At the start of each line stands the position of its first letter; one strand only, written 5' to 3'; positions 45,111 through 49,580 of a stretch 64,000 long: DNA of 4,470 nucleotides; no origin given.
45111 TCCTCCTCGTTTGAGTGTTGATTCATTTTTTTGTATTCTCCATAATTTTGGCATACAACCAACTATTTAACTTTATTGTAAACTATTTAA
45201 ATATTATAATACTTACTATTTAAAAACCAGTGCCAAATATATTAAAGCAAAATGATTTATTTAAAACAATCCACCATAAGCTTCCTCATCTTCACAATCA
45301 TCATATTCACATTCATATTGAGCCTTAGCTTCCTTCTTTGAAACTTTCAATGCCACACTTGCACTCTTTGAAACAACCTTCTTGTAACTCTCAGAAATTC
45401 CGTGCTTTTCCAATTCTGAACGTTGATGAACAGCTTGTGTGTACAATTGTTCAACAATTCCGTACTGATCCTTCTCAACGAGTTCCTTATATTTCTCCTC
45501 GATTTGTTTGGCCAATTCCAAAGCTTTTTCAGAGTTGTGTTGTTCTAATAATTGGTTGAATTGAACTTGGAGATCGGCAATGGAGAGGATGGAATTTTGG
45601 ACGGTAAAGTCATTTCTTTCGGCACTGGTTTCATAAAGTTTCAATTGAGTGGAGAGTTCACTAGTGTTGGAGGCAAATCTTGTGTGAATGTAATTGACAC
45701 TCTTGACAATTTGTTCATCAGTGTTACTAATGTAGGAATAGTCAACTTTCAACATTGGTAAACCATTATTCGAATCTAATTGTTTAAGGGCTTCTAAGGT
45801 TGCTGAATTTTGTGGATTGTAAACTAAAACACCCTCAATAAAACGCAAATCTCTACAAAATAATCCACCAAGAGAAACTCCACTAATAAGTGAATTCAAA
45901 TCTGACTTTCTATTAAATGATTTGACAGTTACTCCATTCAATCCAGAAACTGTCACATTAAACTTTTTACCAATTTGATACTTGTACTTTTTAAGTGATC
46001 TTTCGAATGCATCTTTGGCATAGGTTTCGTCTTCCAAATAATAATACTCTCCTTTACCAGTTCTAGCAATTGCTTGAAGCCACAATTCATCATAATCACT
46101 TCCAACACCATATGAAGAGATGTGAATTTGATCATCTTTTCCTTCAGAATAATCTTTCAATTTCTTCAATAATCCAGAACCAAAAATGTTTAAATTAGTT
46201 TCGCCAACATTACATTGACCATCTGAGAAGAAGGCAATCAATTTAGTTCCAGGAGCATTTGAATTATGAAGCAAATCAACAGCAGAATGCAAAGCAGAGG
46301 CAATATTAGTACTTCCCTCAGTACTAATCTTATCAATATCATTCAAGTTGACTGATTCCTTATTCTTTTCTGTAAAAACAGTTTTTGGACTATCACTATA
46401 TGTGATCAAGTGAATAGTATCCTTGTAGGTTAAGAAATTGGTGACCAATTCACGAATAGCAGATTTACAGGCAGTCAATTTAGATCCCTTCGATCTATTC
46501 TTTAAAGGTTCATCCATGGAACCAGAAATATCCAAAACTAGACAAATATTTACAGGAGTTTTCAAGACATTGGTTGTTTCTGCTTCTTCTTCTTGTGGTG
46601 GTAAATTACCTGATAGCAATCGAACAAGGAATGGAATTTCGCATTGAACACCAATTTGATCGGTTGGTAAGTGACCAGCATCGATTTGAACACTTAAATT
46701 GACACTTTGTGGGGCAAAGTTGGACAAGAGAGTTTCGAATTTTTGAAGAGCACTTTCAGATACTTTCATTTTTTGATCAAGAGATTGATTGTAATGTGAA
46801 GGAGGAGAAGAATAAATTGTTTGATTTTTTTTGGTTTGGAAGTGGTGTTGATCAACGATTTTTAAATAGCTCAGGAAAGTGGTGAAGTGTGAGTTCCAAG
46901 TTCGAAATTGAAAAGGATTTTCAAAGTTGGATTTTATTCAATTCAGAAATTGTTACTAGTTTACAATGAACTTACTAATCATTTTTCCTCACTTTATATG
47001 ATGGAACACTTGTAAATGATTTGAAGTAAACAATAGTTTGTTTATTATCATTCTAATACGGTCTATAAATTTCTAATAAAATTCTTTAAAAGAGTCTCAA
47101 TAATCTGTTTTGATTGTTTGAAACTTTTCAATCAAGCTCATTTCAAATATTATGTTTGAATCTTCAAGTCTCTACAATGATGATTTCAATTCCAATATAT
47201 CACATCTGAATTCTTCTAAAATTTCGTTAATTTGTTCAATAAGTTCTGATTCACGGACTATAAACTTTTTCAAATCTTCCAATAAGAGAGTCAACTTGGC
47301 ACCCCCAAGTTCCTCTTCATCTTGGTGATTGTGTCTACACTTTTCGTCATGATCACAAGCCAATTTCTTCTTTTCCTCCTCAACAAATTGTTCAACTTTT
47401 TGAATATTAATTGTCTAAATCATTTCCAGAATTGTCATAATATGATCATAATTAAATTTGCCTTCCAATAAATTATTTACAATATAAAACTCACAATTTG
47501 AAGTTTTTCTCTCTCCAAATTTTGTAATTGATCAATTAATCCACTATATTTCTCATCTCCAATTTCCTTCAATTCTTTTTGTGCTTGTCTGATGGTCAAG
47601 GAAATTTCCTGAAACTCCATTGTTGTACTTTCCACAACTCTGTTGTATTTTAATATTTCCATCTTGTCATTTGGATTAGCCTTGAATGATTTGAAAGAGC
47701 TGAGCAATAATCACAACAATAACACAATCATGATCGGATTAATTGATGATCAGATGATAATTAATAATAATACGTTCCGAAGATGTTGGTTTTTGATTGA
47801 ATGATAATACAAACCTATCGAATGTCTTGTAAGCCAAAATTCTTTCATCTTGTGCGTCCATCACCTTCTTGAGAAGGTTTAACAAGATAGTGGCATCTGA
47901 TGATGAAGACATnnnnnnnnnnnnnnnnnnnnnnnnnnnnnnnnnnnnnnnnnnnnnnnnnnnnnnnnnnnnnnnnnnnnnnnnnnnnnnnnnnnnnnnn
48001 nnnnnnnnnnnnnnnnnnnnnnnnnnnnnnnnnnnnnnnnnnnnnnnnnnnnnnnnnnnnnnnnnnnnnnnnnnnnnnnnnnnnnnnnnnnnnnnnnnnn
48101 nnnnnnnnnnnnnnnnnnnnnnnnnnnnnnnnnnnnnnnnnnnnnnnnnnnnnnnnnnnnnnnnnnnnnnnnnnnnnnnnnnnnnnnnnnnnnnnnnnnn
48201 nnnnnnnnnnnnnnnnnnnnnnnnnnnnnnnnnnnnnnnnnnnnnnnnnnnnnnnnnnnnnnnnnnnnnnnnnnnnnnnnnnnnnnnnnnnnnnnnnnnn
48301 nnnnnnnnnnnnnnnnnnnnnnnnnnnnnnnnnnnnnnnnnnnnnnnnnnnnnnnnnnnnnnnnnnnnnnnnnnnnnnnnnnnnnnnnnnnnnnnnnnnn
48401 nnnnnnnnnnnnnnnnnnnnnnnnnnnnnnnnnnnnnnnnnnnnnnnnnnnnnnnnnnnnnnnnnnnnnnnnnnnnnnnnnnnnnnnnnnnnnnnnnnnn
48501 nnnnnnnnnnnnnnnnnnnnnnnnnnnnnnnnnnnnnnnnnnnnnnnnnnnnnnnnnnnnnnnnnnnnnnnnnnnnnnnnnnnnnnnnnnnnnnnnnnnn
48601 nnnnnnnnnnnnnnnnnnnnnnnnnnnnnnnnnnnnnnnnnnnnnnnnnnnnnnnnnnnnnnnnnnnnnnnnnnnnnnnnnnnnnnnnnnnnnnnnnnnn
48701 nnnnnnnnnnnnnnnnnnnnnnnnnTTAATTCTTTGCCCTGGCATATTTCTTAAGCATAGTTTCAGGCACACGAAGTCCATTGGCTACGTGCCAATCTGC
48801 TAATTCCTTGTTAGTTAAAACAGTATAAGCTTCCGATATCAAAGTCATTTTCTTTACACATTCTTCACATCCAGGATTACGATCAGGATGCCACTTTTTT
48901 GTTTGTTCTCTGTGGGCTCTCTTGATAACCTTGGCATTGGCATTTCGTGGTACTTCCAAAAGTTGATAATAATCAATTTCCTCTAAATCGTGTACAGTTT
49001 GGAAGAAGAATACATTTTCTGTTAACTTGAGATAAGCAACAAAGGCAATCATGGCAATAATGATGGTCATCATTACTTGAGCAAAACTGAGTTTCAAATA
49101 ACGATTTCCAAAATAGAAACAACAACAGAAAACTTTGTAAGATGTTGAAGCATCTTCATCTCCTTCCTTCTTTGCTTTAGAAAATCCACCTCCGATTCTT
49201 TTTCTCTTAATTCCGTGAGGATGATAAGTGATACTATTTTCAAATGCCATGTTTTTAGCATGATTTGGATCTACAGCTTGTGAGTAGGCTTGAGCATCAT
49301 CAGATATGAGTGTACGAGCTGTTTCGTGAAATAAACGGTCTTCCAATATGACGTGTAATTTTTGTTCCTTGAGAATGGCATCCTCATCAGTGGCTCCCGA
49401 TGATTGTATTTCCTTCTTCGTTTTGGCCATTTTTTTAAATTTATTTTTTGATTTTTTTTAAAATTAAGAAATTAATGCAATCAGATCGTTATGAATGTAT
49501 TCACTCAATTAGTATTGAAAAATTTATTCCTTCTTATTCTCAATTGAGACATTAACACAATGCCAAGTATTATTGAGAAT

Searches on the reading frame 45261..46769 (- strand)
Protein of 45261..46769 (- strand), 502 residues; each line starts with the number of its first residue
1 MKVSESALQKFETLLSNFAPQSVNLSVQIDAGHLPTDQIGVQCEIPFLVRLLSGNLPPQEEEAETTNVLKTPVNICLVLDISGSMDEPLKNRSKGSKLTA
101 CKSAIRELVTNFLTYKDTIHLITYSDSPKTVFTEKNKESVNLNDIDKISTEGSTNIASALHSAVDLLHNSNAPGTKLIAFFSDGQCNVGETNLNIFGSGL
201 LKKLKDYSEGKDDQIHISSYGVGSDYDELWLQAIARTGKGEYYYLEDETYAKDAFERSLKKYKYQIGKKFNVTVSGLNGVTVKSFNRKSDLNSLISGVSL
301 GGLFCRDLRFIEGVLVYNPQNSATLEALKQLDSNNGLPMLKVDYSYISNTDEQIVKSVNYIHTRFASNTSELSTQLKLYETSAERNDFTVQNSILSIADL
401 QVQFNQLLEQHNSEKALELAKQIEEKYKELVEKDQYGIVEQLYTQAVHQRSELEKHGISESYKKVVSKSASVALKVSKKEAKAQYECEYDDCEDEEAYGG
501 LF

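Call 34: search_protein_families(library=pfam, proteins=[window:45261-46769:-], max_evalue=0.001)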
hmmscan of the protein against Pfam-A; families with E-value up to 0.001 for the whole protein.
window:45261-46769:- (502 aa): 2 families
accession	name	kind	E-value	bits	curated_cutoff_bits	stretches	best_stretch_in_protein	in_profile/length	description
PF13519.12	VWA_2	-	1.8e-14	54.7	27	1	76-185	2-107/107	von Willebrand factor type A domain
PF00092.34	VWA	-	3.1e-14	54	23.8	1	74-255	1-172/174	von Willebrand factor type A domain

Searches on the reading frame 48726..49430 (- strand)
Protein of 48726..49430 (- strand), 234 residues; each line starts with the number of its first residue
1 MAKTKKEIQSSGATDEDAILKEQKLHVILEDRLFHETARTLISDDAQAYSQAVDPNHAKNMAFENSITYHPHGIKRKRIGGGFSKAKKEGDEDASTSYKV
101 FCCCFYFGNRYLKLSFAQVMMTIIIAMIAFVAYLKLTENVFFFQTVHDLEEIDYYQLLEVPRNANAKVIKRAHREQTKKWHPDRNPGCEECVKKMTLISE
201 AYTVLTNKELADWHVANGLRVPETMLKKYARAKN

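Call 35: search_protein_families(library=pfam, proteins=[window:48726-49430:-], max_evalue=0.001)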
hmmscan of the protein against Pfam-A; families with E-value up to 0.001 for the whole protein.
window:48726-49430:- (234 aa): 1 family
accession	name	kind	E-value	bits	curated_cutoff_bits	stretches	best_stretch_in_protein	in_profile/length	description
PF00226.36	DnaJ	-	7.1e-17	61.7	27.8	1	153-209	1-57/63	DnaJ domain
